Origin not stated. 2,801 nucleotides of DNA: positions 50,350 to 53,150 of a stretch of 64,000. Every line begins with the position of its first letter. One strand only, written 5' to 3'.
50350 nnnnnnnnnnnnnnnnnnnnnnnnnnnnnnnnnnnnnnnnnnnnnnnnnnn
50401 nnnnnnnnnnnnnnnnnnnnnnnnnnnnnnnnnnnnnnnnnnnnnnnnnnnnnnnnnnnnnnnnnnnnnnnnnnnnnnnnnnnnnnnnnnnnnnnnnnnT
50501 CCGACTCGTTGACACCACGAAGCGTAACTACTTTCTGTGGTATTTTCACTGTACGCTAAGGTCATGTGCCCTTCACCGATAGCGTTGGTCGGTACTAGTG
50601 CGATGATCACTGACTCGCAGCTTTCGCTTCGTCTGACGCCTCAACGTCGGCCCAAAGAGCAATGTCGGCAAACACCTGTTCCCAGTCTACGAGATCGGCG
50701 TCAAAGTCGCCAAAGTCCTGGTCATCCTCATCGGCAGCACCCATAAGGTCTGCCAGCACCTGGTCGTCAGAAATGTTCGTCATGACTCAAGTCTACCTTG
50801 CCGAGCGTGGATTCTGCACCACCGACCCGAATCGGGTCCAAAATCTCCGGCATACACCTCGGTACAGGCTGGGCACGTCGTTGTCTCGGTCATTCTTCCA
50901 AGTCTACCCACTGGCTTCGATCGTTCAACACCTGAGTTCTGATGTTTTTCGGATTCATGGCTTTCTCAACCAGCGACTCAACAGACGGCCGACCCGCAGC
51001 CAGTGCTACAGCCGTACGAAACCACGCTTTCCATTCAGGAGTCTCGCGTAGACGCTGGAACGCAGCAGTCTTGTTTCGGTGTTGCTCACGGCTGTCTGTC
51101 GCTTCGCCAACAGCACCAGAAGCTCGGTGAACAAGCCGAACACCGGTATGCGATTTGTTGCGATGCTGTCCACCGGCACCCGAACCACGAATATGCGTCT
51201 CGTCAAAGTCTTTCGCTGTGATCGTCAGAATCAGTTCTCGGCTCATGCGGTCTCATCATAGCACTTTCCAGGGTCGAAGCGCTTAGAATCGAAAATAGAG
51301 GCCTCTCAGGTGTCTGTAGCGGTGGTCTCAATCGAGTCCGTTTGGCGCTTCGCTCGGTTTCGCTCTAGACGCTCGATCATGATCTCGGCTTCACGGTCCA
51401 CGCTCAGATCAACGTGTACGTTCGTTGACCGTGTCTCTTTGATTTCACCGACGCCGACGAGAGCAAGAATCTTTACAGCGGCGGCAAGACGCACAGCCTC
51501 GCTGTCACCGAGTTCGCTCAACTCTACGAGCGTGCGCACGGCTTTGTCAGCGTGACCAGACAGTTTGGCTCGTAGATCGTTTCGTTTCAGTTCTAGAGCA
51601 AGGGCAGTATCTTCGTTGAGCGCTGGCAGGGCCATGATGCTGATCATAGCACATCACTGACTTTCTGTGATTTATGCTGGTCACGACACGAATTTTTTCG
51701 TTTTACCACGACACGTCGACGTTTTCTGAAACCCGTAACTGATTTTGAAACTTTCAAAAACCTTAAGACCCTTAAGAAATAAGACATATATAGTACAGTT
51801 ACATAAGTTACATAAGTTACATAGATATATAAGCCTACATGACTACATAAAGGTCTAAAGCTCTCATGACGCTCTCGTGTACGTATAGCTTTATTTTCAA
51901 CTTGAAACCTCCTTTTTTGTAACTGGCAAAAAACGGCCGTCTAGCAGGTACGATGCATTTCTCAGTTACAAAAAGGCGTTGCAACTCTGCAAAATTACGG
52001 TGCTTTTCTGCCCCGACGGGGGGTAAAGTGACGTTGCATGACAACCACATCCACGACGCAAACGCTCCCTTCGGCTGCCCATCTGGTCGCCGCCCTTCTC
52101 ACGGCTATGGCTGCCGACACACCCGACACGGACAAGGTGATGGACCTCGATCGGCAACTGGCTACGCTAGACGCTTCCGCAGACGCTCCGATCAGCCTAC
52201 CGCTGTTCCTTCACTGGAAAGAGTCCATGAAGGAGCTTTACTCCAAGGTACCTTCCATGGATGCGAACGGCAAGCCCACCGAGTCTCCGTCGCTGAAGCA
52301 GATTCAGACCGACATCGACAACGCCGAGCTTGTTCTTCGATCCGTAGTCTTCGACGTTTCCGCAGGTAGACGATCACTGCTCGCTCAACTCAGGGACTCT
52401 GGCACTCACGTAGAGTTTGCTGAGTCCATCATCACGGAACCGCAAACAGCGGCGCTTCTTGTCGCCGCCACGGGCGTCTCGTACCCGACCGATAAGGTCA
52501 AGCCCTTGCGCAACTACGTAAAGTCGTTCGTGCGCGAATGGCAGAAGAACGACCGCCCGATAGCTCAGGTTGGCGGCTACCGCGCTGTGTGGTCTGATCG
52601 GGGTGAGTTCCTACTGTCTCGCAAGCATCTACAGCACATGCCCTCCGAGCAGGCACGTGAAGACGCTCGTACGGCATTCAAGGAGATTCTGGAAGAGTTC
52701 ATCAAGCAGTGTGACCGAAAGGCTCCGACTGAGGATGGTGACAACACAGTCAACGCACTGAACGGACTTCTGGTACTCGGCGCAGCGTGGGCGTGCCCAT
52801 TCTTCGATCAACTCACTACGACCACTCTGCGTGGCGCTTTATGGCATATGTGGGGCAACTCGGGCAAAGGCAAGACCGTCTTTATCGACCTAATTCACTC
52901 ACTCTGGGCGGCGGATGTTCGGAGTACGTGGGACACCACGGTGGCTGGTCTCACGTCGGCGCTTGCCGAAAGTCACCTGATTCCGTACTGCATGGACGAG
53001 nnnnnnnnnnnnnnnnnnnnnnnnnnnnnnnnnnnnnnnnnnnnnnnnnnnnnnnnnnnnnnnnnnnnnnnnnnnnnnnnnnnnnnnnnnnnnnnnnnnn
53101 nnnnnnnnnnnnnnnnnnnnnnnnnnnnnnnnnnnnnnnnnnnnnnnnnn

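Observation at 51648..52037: Strand-switch region with iterons: putative origin or master control locus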

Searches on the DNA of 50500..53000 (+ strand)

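Call 3: search_dna_similar(query=window:51000-53000:+, collection=phages, mode=distant, max_rows=30)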
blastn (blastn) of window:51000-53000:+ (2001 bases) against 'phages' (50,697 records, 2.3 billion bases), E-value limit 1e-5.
No match.

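Call 11: search_rna_families(source=window, start=50500, end=53000, threshold=evalue, max_evalue=1)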
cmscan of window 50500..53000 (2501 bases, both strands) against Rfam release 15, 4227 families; matches with E-value up to 1: 0.
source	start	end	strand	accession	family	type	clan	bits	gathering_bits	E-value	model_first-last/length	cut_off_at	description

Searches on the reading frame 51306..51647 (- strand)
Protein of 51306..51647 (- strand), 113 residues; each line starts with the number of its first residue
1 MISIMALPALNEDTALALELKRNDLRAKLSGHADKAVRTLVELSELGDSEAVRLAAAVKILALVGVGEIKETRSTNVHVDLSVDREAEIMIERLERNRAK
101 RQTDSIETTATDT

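Call 8: search_protein_families(library=pfam, proteins=[window:51306-51647:-], max_evalue=0.01)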
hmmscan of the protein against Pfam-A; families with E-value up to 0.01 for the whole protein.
window:51306-51647:- (113 aa): 0 families

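Call 9: search_protein_families(library=phrogs, proteins=[window:51306-51647:-], max_evalue=0.001)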
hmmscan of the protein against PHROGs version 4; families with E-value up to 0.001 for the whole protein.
window:51306-51647:- (113 aa): 0 families

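Call 14: find_related_loci(query=window:51306-51647:-, collection=viral_contigs, flank=6000)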
Query window:51306-51647:- (113 aa) in viral_contigs; peptide patterns used: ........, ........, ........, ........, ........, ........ (x = any residue, [..] = any of these).
14 stretches matched a pattern, but none encodes a relative of the query by tblastn (E <= 1e-3).

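Call 35: search_solved_structures(query=window:51306-51647:-, max_evalue=10)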
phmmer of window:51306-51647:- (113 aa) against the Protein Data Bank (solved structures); distinct sequences matched with E-value up to 10: 0.

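Call 38: predict_structure(protein=window:51306-51647:-)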
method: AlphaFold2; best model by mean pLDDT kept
length: 113 residues; sequences in the alignment: 1
mean_pLDDT: 59.5   pTM: 0.32
mean pLDDT of the five models: 59.5, 58.1, 57.1, 53.2, 47.3
residues with pLDDT >= 90: 0; 70-90: 17; 50-70: 72; < 50: 24
segments of 3 or more residues with pLDDT < 50: 1-8, 65-72, 74-81
pLDDT, mean of each block of 10 residues (from residue 1): 38 64 66 66 69 62 48 43 62 75 64 54
secondary structure, 60 per line:
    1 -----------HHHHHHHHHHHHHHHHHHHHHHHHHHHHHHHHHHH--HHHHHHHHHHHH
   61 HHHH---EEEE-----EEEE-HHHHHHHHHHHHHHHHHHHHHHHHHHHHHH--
elements in order: H12-46 H49-64 E68-71 E77-80 H82-111

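Call 51: search_protein_families(library=ncbifam, proteins=[window:51306-51647:-], max_evalue=0.01)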
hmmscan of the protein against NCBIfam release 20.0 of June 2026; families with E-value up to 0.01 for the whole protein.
window:51306-51647:- (113 aa): 0 families

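Call 59: find_homologous_proteins(query=window:51306-51647:-, max_evalue=0.1)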
Query window:51306-51647:- (113 aa): 1 proteins with E <= 0.1 among 64 candidates.
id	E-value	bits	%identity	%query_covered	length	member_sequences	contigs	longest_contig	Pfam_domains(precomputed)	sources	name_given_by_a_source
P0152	1.1e-59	216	100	100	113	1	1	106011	-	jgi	jgi:hypothetical protein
